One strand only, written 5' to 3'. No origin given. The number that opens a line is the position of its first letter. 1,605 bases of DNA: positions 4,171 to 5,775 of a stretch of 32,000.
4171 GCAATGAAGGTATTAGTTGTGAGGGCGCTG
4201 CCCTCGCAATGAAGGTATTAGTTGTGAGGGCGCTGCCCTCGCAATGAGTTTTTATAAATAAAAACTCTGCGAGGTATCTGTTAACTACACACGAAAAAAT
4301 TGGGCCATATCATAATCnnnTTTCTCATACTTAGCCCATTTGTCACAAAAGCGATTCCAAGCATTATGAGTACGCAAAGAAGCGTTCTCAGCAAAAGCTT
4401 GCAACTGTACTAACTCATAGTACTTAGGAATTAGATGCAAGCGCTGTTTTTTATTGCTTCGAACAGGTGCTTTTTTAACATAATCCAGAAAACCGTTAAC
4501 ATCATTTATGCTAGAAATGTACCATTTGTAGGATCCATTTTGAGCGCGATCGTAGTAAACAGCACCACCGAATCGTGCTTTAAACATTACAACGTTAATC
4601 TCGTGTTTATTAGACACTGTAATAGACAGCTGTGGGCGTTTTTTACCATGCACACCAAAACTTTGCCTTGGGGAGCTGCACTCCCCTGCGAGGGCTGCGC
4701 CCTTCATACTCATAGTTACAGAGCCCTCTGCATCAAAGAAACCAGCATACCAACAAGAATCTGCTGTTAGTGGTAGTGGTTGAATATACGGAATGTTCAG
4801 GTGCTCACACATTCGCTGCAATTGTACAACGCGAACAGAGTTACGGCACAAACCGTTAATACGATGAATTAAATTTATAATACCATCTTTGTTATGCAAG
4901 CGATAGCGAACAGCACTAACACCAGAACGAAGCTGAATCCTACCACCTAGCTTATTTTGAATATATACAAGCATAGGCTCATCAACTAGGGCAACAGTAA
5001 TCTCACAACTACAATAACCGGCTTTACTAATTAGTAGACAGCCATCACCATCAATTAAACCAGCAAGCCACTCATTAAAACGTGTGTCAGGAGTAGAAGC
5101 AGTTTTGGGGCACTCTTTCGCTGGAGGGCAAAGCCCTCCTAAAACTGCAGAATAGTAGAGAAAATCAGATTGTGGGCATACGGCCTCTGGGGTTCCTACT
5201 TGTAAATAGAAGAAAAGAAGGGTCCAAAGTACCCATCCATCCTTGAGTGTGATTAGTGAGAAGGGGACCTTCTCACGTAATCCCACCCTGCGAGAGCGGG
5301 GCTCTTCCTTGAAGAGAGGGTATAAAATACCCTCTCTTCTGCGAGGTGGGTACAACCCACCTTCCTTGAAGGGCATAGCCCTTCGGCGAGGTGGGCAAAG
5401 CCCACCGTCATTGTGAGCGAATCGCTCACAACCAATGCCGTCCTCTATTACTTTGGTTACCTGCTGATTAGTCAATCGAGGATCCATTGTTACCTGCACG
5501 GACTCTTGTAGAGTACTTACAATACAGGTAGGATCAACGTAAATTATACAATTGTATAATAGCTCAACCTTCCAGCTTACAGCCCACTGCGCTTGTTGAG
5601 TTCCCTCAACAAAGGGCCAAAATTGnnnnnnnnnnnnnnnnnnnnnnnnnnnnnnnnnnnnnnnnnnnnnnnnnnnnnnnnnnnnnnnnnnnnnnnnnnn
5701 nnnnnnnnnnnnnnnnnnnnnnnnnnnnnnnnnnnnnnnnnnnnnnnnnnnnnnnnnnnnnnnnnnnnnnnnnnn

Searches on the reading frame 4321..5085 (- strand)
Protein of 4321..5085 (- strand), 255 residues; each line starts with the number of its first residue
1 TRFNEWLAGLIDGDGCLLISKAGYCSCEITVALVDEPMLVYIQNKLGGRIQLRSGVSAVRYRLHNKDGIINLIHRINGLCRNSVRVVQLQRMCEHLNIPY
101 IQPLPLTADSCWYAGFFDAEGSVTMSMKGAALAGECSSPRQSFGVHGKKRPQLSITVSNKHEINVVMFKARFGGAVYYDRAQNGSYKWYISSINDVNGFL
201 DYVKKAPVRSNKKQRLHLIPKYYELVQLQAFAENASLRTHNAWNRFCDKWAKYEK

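Call 62: search_solved_structures(query=window:4321-5085:-, max_evalue=0.00001)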
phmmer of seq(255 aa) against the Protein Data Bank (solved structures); distinct sequences matched with E-value up to 0.00001: 0.

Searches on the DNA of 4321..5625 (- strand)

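Call 32: search_rna_families(sources=[L001, L002, L003], threshold=evalue, max_evalue=0.1, show_alignments=0)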
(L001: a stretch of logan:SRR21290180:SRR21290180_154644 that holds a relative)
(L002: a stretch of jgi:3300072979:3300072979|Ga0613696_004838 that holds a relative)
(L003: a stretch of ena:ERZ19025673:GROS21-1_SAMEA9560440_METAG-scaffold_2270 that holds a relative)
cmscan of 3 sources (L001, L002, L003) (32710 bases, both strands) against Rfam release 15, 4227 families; matches with E-value up to 0.1: 18.
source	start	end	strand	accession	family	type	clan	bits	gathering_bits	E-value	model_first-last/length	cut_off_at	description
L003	8377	8848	+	RF02541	LSU_rRNA_bacteria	Gene; rRNA;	CL00112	206.9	50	3.3e-64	1309-2040/2925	no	Bacterial large subunit ribosomal RNA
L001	6379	6816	+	RF02541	LSU_rRNA_bacteria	Gene; rRNA;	CL00112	178.4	50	9.5e-55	1309-2040/2925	no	Bacterial large subunit ribosomal RNA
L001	10013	10172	+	RF02541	LSU_rRNA_bacteria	Gene; rRNA;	CL00112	159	50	2.4e-48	2473-2632/2925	no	Bacterial large subunit ribosomal RNA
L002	1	540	+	RF00177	SSU_rRNA_bacteria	Gene; rRNA;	CL00111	106.7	50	7.8e-30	561-1533/1533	5'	Bacterial small subunit ribosomal RNA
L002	2729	3064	+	RF00028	Intron_gpI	Intron;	-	88.6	50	1.4e-21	1-253/253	no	Group I catalytic intron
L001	8393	8522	+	RF02541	LSU_rRNA_bacteria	Gene; rRNA;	CL00112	82.5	50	5.5e-23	713-852/2925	no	Bacterial large subunit ribosomal RNA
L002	4034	4428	+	RF00028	Intron_gpI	Intron;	-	77.9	50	2.2e-18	1-253/253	no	Group I catalytic intron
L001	5677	5749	+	RF00005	tRNA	Gene; tRNA;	CL00001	76.4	29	2.8e-15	1-71/71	no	tRNA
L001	10273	10619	+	RF00177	SSU_rRNA_bacteria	Gene; rRNA;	CL00111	72.5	50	7.7e-19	1-766/1533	3'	Bacterial small subunit ribosomal RNA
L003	7727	7799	+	RF00005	tRNA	Gene; tRNA;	CL00001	67.3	29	8.9e-13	1-71/71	no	tRNA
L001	6338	6410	+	RF00005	tRNA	Gene; tRNA;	CL00001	61.8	29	3e-11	1-71/71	no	tRNA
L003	8336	8408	+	RF00005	tRNA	Gene; tRNA;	CL00001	59.1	29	1.6e-10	1-71/71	no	tRNA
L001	7038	7347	+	RF00177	SSU_rRNA_bacteria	Gene; rRNA;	CL00111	58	50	3.5e-14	42-397/1533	no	Bacterial small subunit ribosomal RNA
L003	8093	8233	+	RF02541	LSU_rRNA_bacteria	Gene; rRNA;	CL00112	50.7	50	1.8e-12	1051-1192/2925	no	Bacterial large subunit ribosomal RNA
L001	6866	7200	+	RF02541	LSU_rRNA_bacteria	Gene; rRNA;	CL00112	49.9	50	3.3e-12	2090-2472/2925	no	Bacterial large subunit ribosomal RNA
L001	6174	6249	+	RF02541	LSU_rRNA_bacteria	Gene; rRNA;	CL00112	44.2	50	2.7e-10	1081-1156/2925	no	Bacterial large subunit ribosomal RNA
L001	10236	10321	+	RF02541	LSU_rRNA_bacteria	Gene; rRNA;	CL00112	37.1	50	6e-08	2672-2758/2925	no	Bacterial large subunit ribosomal RNA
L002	6263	6660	+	RF00028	Intron_gpI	Intron;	-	34.8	50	1.8e-05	1-253/253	no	Group I catalytic intron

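Call 47: search_rna_families(sources=[L054, L030, L037, L016, L008, L062, L067, L070, L066, L058, L084], threshold=evalue, max_evalue=0.01)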
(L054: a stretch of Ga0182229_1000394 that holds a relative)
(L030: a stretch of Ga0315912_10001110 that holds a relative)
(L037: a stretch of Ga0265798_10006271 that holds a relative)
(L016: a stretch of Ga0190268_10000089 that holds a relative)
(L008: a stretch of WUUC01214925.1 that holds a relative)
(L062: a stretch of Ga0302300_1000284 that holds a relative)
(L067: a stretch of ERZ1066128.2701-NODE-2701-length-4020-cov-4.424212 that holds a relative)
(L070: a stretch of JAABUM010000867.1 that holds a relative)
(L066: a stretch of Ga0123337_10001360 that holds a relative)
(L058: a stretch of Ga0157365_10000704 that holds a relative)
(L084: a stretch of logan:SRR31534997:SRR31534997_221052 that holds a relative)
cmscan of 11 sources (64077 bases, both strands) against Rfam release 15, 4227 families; matches with E-value up to 0.01: 4.
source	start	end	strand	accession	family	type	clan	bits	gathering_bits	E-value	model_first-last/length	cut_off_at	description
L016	341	627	+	RF00028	Intron_gpI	Intron;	-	89.7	50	1.2e-21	1-253/253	no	Group I catalytic intron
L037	1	129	+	RF00028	Intron_gpI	Intron;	-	59.1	50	1.8e-12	82-253/253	5'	Group I catalytic intron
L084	2046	2316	+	RF00028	Intron_gpI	Intron;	-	33.8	50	7.3e-05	1-253/253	no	Group I catalytic intron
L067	3155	3282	+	RF00028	Intron_gpI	Intron;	-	32.2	50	0.00022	1-253/253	no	Group I catalytic intron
